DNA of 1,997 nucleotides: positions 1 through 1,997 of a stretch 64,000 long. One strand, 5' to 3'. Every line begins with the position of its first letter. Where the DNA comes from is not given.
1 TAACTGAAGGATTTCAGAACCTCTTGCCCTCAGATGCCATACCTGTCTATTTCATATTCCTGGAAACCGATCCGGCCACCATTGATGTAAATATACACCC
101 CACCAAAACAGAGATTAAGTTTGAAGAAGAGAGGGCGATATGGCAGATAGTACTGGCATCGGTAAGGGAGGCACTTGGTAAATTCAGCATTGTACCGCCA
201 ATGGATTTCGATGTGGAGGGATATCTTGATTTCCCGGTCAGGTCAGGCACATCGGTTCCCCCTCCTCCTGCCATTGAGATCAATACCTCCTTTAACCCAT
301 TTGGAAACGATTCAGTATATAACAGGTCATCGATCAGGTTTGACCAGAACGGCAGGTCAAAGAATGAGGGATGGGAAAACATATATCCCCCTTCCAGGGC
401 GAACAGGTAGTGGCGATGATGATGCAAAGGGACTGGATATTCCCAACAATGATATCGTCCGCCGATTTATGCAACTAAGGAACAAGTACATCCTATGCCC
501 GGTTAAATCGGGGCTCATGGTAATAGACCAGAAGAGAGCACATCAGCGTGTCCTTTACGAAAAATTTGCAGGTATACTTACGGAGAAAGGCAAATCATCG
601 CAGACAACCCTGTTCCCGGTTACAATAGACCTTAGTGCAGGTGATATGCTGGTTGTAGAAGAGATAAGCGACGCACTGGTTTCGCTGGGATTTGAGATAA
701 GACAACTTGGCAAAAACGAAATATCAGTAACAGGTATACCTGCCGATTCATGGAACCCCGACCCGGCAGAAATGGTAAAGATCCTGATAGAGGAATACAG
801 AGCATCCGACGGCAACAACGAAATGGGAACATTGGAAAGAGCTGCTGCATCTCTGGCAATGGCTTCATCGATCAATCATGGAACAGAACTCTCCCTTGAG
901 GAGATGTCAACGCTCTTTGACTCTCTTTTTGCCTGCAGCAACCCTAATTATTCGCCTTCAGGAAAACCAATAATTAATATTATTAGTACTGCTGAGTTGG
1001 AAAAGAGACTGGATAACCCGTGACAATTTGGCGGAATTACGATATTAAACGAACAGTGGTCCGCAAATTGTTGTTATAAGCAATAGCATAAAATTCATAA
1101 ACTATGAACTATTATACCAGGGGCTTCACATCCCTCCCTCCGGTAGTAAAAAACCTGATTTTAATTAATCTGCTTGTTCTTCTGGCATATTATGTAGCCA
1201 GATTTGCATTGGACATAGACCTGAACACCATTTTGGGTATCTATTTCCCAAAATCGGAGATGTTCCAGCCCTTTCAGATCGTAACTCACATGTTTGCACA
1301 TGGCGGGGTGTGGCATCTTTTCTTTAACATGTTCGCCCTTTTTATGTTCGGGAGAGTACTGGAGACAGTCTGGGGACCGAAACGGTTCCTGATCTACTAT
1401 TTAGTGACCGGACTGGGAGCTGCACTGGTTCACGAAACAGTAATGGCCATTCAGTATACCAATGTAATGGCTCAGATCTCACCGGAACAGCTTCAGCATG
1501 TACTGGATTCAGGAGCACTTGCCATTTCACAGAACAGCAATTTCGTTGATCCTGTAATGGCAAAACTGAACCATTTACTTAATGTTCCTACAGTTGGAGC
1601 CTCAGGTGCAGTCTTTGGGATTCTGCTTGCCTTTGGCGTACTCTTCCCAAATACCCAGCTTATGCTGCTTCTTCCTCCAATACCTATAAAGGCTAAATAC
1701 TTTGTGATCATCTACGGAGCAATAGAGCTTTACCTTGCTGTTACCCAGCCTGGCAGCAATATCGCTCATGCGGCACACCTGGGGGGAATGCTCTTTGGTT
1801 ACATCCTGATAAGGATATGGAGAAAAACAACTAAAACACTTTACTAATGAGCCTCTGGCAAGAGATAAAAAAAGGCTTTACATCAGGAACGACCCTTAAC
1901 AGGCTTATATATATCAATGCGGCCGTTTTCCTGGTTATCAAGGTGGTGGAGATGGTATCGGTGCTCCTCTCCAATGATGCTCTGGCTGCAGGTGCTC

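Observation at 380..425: mutL is broken by a +1 frameshift next to a C5 run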

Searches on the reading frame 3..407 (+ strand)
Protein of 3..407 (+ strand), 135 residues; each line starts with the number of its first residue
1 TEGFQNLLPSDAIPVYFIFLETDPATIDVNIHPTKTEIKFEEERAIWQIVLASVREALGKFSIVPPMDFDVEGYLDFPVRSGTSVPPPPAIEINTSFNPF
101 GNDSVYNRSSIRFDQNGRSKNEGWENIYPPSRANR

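Call 36: find_homologous_proteins(query=window:3-407:+, max_evalue=1e-40)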
Query seq(135 aa) (135 aa): 2 proteins with E <= 1e-40 among 104 candidates.
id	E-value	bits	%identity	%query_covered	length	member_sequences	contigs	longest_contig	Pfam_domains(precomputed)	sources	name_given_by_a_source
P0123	1.3e-44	169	75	74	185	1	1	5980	PF01119.26,PF08676.17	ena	-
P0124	8.9e-41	157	56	95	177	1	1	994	PF01119.26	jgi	jgi:DNA mismatch repair protein MutL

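Call 38: find_encoding_contigs(protein=P0123, flank=10000, max_places=4)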
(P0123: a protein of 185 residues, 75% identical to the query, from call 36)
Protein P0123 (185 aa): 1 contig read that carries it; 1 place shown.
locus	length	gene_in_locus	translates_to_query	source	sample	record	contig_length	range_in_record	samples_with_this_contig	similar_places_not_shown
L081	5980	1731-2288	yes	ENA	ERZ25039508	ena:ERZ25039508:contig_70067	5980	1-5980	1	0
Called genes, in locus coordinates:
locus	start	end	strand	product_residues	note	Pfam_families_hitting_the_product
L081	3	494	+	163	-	?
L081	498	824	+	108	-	-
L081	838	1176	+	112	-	PF02518:HATPase_c, PF13589:HATPase_c_3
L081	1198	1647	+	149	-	PF01119:DNA_mis_repair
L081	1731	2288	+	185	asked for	PF01119:DNA_mis_repair (faint), PF08676:MutL_C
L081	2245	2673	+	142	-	PF08676:MutL_C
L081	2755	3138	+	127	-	PF08551:DUF1751, PF01694:Rhomboid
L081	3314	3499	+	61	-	-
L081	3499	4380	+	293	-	PF01694:Rhomboid, PF20216:DUF6576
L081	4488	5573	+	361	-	PF28535:DUF8431, PF03372:Exo_endo_phos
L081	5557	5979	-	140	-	?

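Call 59: search_protein_families(library=pfam, max_evalue=0.05, proteins=[window:3-407:+])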
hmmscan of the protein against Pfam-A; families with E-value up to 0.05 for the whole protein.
window:3-407:+ (135 aa): 1 family
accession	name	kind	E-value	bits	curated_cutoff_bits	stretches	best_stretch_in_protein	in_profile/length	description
PF01119.25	DNA_mis_repair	-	1.6e-16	60.4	26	1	2-58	62-118/119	DNA mismatch repair protein, C-terminal domain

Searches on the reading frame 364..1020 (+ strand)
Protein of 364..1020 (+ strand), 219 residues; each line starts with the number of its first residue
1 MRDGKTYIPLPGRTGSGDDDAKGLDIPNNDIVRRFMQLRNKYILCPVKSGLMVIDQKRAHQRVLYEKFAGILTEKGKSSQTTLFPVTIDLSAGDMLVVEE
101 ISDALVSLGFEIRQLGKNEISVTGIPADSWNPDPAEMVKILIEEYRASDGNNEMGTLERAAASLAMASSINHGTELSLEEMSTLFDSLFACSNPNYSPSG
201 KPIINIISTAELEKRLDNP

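Call 30: search_solved_structures(query=window:406-1020:+, max_evalue=0.01, show_alignments=5)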
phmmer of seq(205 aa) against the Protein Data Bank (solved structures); distinct sequences matched with E-value up to 0.01: 2.
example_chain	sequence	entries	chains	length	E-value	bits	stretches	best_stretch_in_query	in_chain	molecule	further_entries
3gab_A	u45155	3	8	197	1.1e-18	71.1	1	21-201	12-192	DNA mismatch repair protein mutL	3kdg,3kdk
3ncv_A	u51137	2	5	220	1.1e-11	48.3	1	22-195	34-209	DNA mismatch repair protein mutL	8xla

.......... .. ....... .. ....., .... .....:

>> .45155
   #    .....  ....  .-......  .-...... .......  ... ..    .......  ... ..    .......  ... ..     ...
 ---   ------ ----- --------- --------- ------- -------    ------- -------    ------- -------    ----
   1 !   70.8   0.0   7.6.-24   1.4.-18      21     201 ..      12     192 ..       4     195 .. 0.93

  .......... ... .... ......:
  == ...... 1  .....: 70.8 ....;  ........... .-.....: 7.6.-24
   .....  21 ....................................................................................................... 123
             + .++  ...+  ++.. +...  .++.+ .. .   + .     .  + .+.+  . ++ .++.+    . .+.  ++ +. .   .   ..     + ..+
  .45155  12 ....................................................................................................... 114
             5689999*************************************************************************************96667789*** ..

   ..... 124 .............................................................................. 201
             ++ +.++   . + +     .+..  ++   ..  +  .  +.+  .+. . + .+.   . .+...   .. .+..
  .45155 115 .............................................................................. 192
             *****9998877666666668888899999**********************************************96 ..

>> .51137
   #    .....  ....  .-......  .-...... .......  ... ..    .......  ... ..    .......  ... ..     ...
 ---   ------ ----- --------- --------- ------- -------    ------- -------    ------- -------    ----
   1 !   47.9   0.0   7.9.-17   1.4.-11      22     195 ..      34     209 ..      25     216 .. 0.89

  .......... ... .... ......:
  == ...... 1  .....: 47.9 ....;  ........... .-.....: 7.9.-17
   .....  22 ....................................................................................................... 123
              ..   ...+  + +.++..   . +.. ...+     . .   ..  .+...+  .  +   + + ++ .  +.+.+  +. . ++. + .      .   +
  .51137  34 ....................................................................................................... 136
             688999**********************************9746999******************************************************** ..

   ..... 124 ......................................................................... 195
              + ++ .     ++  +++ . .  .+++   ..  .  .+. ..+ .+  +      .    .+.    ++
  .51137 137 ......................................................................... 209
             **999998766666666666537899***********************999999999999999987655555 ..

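Call 59: search_protein_families(library=pfam, max_evalue=0.05, proteins=[window:364-1020:+])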
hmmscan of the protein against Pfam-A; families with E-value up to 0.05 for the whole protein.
window:364-1020:+ (219 aa): 1 family
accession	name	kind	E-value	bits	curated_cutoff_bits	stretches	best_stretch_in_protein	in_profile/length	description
PF08676.16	MutL_C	-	1.1e-26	93.6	25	1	36-176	2-142/142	MutL C terminal dimerisation domain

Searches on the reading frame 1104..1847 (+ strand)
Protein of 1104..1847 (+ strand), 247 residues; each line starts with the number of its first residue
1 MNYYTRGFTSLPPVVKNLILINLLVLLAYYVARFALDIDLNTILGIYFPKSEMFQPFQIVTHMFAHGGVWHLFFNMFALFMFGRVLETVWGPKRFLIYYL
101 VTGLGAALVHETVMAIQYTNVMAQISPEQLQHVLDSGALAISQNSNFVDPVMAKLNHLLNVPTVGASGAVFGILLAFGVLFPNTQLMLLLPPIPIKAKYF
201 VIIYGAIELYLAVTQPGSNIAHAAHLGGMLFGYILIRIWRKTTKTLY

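Call 11: list_cluster_members(proteins=[P0001, window:1104-1847:+, window:3893-4849:-])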
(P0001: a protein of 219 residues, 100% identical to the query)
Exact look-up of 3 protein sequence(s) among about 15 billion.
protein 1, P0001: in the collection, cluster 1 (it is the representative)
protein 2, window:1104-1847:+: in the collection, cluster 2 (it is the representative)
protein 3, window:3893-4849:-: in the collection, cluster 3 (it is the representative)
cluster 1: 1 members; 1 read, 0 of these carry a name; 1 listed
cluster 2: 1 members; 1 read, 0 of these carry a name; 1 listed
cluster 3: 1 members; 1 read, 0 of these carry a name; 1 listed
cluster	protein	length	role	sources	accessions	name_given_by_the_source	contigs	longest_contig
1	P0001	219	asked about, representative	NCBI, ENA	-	-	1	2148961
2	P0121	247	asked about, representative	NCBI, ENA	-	-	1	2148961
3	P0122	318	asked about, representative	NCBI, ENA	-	-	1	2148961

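Call 12: find_encoding_contigs(protein=window:1104-1847:+, flank=10000, max_places=3)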
Protein window:1104-1847:+ (247 aa): no gene with exactly this product is on record in the collection.
